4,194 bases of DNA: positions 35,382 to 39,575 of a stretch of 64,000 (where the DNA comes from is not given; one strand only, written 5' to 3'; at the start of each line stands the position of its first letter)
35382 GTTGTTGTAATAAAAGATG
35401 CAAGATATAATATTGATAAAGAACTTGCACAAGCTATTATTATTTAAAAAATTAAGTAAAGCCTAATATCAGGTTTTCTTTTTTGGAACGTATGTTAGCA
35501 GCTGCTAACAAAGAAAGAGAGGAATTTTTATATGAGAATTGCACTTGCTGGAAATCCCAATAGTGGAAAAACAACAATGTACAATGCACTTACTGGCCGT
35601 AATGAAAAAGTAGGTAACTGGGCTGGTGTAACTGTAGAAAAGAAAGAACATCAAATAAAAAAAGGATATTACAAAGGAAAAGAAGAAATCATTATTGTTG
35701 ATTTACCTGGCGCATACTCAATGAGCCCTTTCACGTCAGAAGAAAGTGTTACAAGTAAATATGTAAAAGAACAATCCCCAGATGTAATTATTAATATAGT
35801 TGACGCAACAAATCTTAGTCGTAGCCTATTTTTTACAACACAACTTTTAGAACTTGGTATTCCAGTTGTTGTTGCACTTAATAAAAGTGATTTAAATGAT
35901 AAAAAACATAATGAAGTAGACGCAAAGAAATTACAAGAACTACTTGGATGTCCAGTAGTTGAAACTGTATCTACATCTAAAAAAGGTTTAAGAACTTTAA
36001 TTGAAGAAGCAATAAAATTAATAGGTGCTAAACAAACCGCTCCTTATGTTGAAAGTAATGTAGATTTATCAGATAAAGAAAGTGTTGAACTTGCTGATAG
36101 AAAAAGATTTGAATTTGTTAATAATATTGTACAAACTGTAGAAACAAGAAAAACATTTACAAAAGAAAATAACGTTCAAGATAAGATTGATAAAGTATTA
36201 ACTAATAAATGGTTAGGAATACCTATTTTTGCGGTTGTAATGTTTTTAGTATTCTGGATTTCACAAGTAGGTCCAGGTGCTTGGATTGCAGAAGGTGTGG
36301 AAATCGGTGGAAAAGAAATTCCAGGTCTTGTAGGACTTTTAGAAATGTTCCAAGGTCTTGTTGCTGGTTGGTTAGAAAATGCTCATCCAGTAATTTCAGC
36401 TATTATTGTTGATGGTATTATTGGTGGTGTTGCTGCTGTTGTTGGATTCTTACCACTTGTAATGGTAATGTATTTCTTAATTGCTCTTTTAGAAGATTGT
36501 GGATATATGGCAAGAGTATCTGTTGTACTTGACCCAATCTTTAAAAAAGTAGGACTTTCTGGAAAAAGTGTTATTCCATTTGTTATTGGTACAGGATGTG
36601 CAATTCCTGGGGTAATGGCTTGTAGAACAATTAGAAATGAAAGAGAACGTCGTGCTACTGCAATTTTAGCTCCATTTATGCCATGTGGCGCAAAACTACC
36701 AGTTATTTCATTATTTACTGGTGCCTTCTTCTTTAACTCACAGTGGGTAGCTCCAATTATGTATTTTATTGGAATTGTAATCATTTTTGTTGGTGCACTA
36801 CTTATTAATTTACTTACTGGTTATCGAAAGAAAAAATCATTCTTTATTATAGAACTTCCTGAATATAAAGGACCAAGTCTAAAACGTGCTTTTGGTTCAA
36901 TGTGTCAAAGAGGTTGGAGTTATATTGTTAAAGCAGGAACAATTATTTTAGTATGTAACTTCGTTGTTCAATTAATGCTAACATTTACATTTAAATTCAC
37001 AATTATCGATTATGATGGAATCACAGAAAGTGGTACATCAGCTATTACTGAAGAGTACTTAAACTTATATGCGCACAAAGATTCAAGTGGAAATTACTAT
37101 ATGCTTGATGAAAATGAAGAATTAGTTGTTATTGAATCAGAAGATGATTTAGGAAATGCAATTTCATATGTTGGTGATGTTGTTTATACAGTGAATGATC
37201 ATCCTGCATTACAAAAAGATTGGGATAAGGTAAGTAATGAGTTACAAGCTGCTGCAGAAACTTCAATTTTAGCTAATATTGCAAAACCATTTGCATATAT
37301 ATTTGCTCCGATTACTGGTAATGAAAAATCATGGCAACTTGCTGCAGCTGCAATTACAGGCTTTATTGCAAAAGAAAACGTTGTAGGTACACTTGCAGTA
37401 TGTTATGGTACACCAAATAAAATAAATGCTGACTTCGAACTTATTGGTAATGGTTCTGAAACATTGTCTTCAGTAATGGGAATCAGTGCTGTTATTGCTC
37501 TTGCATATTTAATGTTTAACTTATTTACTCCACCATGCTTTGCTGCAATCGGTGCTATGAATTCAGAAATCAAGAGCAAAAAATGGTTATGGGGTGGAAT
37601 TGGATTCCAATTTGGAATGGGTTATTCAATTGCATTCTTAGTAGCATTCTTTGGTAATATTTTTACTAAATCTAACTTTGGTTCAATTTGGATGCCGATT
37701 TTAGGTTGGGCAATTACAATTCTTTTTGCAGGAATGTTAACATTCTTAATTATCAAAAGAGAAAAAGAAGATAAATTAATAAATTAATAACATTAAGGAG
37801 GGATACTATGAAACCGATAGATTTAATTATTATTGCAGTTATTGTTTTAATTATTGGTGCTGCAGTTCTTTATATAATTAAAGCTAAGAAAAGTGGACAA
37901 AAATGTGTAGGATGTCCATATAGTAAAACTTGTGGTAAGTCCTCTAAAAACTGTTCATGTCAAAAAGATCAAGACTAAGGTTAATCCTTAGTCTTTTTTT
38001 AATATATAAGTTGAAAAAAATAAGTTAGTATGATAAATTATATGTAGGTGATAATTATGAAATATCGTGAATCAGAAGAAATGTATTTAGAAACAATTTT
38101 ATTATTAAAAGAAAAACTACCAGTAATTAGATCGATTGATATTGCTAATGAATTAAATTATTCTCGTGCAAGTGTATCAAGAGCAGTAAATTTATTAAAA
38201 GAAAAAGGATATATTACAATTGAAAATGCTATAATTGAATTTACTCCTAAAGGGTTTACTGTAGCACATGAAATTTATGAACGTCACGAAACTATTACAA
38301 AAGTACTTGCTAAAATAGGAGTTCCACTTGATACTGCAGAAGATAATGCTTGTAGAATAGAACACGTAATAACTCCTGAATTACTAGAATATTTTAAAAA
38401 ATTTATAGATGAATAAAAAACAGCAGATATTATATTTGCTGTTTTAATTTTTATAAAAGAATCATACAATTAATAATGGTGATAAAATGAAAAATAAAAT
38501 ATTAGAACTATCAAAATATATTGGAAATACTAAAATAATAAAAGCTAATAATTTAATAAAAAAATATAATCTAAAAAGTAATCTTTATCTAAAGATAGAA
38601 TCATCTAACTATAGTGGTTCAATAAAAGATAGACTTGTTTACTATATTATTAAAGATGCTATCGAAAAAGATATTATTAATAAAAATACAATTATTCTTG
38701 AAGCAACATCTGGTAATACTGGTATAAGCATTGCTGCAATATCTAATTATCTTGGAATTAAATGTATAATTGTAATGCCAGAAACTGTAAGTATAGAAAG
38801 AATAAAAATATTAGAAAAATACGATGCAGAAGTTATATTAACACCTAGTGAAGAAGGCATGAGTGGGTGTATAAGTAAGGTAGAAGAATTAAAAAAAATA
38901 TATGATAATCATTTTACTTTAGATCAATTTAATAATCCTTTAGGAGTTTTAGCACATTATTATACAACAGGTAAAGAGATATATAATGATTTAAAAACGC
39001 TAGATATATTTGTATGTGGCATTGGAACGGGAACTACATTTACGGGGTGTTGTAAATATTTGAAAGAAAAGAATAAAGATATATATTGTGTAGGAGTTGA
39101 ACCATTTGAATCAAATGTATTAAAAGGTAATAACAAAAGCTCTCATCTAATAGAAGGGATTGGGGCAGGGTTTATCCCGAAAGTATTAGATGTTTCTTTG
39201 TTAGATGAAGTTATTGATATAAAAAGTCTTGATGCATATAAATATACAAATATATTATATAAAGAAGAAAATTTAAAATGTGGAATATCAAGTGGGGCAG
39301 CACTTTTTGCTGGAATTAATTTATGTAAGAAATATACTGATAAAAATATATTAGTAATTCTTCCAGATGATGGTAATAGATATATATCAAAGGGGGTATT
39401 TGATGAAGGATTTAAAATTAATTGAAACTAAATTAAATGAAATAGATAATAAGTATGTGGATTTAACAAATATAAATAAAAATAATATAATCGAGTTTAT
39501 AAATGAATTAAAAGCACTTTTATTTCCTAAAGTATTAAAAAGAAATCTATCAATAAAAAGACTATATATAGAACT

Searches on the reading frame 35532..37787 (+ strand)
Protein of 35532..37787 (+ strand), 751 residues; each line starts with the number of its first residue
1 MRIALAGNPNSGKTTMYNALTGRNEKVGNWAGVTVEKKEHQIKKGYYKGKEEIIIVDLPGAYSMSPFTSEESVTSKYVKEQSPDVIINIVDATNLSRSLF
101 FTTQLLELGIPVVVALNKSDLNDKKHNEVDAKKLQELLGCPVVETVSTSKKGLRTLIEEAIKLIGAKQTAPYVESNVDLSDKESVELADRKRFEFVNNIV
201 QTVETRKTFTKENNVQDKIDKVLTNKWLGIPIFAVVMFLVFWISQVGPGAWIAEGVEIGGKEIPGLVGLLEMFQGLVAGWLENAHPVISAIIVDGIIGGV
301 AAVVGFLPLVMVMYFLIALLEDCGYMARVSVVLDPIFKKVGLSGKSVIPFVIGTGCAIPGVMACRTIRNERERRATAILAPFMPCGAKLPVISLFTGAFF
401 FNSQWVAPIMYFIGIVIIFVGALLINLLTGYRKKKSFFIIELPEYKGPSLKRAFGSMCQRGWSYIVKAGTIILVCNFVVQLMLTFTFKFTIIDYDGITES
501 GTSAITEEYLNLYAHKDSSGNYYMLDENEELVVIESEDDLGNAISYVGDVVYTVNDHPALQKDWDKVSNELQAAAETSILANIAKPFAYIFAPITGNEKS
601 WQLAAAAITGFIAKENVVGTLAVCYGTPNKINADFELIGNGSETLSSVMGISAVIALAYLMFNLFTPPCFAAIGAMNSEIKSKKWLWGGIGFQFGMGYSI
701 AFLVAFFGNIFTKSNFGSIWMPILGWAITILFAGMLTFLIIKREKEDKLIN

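Call 76: search_protein_families(library=pfam, proteins=[window:35532-37787:+], max_evalue=0.00001)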
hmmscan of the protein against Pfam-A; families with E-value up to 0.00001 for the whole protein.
window:35532-37787:+ (751 aa): 6 families
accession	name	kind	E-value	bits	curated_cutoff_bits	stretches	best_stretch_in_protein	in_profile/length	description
PF02421.24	FeoB_N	-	2.6e-58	196.4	27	1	2-159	2-155/156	Ferrous iron transport protein B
PF07670.19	Gate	-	1.3e-30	106.4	29.6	2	304-399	2-104/104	Nucleoside recognition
PF01926.29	MMR_HSR1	-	5.8e-19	68.7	21.9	1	2-118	1-113/113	50S ribosome-binding GTPase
PF07664.17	FeoB_C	-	1.8e-11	44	26.6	1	408-460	2-54/54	Ferrous iron transport protein B C terminus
PF00009.33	GTP_EFTU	-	1.4e-06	28.5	26.5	0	6-163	9-185/188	Elongation factor Tu GTP binding domain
PF03029.23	ATP_bind_1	-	2.8e-06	27.7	27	0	43-144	83-189/240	Conserved hypothetical ATP binding protein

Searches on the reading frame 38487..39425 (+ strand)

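Call 76: search_protein_families(library=pfam, proteins=[window:38487-39425:+], max_evalue=0.00001)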
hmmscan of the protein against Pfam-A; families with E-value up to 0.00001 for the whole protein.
window:38487-39425:+ (312 aa): 1 family
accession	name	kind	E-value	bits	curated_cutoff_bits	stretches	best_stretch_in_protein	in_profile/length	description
PF00291.31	PALP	-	5.5e-66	223.3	35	1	9-294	2-295/295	Pyridoxal-phosphate dependent enzyme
